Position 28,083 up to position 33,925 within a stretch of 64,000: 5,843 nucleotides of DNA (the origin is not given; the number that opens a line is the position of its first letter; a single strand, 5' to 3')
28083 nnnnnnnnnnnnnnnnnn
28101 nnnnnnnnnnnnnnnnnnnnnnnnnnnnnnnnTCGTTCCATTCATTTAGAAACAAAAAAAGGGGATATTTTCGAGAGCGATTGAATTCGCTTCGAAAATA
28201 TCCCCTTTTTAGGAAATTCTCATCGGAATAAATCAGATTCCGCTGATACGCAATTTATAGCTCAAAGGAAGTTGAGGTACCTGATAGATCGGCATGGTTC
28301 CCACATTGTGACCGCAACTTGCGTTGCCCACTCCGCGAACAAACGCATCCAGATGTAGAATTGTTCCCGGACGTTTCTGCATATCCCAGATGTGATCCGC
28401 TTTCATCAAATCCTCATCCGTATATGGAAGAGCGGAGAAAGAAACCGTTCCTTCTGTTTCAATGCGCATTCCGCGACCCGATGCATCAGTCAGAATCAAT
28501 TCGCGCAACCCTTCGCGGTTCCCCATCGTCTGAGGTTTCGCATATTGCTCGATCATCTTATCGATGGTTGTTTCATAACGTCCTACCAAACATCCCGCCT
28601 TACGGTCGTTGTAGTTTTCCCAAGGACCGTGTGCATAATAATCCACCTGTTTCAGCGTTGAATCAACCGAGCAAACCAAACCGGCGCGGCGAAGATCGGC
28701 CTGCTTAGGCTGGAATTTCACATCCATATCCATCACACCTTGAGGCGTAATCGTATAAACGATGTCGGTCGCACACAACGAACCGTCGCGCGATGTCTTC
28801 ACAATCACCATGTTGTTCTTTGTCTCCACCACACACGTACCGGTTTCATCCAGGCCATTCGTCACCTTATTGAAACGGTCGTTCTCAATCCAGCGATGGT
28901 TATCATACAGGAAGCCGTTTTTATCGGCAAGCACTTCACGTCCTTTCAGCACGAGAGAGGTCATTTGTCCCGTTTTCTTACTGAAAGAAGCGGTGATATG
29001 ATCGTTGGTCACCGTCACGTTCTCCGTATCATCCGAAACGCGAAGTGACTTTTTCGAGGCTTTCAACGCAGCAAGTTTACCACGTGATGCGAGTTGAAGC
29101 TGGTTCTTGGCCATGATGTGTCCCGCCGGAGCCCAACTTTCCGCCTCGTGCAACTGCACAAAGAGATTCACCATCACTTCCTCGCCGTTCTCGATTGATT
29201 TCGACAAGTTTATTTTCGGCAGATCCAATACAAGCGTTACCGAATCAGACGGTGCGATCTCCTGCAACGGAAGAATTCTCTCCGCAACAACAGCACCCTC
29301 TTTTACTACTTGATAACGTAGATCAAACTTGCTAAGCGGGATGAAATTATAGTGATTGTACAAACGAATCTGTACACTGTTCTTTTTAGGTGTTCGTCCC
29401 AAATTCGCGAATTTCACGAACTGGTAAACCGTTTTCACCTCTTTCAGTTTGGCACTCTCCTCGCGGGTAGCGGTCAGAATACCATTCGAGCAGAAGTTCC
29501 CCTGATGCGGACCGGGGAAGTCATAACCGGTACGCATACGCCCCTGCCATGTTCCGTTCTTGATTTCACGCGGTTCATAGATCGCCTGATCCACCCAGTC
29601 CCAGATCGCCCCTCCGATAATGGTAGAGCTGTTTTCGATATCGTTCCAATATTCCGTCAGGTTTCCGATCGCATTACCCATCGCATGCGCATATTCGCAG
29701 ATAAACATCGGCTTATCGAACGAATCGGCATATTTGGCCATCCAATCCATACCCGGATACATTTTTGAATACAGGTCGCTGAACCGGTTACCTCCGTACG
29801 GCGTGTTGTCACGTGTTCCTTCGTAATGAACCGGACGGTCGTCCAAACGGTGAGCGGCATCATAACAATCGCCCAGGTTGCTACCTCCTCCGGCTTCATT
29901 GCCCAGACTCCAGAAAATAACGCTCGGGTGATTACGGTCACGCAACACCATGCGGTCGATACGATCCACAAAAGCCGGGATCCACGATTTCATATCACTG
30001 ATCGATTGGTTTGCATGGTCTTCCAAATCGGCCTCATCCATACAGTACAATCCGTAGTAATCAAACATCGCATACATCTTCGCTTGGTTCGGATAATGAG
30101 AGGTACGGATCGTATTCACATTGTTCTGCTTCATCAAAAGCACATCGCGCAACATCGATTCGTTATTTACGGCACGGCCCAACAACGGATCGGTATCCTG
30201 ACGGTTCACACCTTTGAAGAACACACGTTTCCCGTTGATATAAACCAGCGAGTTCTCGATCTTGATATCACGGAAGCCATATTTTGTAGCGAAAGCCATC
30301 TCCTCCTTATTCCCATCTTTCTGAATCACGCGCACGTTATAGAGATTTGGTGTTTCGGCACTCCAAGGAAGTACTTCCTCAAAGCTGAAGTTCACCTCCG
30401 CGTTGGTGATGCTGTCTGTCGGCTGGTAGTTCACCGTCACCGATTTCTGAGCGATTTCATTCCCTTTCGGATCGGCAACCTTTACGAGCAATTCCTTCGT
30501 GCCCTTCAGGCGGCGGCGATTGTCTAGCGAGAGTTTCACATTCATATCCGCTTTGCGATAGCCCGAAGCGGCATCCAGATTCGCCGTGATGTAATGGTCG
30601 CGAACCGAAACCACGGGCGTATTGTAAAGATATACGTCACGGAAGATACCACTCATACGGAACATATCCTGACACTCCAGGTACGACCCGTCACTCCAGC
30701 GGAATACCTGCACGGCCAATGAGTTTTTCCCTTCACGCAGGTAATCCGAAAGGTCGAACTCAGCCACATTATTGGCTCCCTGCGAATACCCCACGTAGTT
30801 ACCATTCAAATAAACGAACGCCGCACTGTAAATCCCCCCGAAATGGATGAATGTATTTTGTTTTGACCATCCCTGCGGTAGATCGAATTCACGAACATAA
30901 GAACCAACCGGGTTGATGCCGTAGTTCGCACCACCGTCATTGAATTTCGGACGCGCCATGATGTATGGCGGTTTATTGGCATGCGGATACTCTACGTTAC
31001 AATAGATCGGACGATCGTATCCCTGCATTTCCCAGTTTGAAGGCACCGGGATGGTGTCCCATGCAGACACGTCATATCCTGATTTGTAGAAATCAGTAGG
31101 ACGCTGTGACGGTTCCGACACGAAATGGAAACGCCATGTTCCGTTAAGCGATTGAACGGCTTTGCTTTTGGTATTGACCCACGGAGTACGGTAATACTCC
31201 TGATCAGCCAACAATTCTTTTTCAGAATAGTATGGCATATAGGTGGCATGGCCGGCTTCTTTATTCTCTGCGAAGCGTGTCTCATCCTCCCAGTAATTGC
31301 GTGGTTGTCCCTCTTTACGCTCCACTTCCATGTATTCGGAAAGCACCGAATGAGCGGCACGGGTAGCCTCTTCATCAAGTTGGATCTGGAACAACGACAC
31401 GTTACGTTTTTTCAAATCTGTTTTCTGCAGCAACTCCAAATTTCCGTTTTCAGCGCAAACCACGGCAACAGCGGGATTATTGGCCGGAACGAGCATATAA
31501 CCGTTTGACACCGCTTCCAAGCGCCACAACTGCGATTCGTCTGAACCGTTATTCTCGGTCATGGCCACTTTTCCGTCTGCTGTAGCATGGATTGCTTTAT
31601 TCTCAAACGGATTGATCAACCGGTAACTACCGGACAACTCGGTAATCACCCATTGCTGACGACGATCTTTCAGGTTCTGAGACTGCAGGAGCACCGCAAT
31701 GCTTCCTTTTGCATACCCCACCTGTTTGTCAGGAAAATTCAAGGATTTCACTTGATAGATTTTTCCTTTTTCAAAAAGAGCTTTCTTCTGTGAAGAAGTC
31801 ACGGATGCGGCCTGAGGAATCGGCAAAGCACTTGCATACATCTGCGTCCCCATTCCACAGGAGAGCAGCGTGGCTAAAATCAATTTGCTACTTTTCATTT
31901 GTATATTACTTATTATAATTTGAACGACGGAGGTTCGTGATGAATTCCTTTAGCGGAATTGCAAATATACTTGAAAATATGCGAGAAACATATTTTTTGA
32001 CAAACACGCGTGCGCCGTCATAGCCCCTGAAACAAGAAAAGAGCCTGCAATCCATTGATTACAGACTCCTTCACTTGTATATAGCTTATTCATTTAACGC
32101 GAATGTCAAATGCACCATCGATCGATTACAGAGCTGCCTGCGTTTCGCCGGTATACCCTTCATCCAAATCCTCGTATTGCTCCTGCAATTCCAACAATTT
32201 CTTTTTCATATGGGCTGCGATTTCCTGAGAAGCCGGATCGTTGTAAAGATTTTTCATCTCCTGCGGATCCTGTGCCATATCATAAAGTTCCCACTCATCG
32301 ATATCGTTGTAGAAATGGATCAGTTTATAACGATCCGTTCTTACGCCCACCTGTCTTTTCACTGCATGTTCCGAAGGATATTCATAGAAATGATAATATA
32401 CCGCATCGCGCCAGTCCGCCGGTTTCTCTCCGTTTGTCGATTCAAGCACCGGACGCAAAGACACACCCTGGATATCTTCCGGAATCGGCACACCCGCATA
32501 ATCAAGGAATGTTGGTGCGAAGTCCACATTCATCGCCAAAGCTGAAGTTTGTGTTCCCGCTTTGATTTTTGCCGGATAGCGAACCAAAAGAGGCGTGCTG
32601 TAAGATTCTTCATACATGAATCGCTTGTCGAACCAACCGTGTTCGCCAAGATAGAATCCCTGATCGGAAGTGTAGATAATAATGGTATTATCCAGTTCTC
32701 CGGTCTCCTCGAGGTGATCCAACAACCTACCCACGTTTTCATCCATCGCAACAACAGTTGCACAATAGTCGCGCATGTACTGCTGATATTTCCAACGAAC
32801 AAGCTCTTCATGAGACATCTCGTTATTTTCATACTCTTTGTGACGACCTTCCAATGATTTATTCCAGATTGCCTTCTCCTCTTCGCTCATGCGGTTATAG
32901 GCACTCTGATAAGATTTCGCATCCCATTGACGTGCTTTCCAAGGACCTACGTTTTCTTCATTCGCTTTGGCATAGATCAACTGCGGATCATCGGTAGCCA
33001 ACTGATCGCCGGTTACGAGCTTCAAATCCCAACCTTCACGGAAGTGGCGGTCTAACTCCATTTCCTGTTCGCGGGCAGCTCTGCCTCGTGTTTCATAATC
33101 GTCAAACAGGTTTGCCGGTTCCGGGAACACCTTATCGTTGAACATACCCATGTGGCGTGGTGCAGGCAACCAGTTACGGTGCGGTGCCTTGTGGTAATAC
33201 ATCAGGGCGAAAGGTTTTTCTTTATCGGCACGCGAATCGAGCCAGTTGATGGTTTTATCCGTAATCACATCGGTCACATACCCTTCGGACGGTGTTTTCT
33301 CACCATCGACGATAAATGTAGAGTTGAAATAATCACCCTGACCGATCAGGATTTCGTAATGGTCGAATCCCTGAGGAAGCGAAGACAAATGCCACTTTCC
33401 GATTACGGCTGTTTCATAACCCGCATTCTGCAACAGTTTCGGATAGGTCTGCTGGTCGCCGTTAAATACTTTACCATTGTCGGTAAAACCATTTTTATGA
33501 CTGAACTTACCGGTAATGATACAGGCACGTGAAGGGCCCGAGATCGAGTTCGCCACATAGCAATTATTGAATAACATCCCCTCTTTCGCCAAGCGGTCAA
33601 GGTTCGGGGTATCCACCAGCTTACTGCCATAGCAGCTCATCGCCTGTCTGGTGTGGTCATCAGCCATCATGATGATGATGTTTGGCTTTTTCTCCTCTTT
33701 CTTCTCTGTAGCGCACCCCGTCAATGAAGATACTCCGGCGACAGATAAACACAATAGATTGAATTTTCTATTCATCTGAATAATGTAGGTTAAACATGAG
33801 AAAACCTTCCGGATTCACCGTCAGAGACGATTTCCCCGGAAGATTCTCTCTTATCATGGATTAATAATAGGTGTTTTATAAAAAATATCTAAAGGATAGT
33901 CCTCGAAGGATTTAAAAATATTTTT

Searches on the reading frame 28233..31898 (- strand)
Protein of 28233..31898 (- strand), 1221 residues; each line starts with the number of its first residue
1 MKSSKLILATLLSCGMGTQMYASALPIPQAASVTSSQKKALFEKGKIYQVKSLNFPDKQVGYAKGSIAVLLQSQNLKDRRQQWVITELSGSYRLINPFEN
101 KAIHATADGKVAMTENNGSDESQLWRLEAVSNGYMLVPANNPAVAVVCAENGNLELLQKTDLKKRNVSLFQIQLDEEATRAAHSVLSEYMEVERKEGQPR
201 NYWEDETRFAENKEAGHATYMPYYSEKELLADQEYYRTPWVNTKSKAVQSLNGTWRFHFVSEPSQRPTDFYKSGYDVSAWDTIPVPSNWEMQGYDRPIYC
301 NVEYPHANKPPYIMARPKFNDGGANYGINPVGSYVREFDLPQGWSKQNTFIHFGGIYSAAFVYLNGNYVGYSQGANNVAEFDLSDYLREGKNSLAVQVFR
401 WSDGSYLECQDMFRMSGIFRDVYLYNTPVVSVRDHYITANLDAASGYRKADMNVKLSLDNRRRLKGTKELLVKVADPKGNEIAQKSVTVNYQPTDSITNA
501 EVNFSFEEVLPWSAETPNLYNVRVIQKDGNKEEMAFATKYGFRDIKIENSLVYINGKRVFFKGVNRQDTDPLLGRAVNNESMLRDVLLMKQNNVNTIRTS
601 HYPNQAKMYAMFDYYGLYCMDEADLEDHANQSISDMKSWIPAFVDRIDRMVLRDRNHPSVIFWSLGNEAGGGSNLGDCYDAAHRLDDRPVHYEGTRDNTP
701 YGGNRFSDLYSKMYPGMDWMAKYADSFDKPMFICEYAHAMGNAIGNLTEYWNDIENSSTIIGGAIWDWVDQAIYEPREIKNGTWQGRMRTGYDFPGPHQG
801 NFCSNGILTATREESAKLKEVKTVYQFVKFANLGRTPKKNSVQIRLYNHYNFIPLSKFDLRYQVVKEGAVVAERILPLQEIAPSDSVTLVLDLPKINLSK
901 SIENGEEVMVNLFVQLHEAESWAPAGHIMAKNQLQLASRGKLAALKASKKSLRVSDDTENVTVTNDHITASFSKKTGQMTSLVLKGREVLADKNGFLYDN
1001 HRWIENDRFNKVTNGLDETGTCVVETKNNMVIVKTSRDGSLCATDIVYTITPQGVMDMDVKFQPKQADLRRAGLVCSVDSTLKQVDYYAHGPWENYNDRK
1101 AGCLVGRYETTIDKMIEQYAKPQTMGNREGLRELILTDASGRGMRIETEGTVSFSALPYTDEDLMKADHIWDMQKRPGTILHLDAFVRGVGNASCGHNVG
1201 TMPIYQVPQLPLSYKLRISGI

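Call 4: search_protein_families(library=pfam, proteins=[window:28233-31898:-], max_evalue=0.01)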
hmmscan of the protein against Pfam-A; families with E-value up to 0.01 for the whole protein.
window:28233-31898:- (1221 aa): 7 families
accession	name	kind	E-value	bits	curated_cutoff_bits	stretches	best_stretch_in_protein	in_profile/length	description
PF02836.23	Glyco_hydro_2_C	-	3.6e-79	266.5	21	1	545-830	1-302/302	Glycosyl hydrolases family 2, TIM barrel domain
PF02929.23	Bgal_small_N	-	3.3e-53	181.4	25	1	965-1218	2-248/248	Beta galactosidase small chain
PF02837.24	Glyco_hydro_2_N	-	4.1e-43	147.7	28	1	249-428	2-169/169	Glycosyl hydrolases family 2, sugar binding domain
PF16353.11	LacZ_4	-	3.1e-20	72.7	27.3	1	844-936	1-86/87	Beta-galactosidase, domain 4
PF00703.27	Glyco_hydro_2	-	1.9e-13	51.5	23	1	430-543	1-109/109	Glycosyl hydrolases family 2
PF22666.2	Glyco_hydro_2_N2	-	1.6e-07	32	27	1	334-398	52-117/167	Glycosyl hydrolase 2 galactose-binding domain-like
PF14200.12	RicinB_lectin_2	-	7.4e-06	27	25.6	1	80-148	2-76/89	Ricin-type beta-trefoil lectin domain-like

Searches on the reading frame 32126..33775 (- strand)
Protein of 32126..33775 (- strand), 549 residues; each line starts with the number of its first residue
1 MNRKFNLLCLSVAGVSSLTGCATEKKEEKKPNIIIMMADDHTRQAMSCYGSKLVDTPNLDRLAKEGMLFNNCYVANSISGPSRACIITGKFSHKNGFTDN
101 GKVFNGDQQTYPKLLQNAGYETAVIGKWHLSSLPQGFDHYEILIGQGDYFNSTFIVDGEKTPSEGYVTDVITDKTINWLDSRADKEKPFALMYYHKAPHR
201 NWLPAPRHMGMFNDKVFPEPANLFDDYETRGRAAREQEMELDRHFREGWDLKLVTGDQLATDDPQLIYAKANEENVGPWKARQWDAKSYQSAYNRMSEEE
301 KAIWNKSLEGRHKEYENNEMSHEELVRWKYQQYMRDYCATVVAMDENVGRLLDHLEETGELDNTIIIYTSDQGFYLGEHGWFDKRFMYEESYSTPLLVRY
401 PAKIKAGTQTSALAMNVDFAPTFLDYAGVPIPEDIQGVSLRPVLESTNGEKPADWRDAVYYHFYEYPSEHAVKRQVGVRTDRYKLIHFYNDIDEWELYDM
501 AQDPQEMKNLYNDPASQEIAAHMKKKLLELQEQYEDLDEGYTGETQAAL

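Call 71: search_protein_families(library=pfam, proteins=[window:32126-33775:-], max_evalue=0.00001)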
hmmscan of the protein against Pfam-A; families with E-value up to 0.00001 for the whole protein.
window:32126-33775:- (549 aa): 3 families
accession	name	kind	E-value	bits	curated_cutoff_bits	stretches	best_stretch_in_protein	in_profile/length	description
PF16347.10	SGSH_C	-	6.6e-71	237.9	29.3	1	377-533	1-154/154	N-sulphoglucosamine sulphohydrolase, C-terminal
PF00884.28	Sulfatase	-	2.1e-54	185.3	25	1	31-429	1-301/301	Sulfatase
PF01663.27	Phosphodiest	-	1.7e-09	38.2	23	0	54-111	18-77/342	Type I phosphodiesterase / nucleotide pyrophosphatase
